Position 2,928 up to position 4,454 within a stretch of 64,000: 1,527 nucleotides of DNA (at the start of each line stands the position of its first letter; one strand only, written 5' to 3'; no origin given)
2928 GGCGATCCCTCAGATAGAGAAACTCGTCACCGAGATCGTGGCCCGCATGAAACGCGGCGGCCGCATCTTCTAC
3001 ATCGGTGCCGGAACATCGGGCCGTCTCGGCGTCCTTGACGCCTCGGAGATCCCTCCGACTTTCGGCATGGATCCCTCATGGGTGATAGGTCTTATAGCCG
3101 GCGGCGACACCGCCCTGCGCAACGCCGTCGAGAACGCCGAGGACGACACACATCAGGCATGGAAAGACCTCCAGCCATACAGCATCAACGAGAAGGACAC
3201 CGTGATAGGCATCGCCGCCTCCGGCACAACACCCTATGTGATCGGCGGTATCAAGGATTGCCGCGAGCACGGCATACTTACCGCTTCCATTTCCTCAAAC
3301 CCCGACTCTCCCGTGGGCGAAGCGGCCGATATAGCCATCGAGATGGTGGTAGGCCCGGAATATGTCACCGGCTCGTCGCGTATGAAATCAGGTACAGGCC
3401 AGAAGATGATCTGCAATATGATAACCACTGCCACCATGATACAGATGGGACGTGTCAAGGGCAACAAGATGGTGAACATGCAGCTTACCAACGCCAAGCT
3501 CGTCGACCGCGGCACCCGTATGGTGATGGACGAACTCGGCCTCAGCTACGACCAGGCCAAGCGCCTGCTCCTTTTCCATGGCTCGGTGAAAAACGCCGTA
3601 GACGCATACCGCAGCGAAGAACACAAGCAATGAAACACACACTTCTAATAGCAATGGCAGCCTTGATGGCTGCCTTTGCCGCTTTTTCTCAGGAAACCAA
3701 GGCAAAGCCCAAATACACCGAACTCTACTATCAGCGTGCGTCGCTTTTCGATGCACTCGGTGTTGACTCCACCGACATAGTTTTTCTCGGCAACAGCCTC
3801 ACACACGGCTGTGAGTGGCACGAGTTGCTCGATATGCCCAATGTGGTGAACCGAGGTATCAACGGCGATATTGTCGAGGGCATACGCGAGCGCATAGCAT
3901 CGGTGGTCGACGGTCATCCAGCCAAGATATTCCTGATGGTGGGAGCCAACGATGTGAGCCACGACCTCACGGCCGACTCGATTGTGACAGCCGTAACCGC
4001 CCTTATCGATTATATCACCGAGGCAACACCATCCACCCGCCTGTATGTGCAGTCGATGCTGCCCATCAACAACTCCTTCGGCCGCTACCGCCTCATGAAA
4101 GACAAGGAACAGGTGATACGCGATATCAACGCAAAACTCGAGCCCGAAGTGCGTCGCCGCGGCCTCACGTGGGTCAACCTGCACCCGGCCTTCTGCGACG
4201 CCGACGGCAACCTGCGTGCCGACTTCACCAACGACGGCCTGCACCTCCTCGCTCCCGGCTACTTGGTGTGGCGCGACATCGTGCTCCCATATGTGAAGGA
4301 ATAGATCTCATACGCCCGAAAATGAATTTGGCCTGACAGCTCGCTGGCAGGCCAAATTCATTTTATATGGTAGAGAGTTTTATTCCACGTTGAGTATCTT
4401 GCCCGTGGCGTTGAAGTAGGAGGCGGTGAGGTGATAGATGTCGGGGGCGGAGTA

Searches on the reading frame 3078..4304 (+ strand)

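Call 75: search_protein_families(library=pfam, proteins=[window:3078-4304:+], max_evalue=0.00001)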
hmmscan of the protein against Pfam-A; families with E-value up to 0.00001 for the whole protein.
window:3078-4304:+ (408 aa): 1 family
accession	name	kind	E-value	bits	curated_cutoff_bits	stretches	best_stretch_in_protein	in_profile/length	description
PF13472.12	Lipase_GDSL_2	-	3.7e-20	73.6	32.9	1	236-395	1-176/178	GDSL-like Lipase/Acylhydrolase family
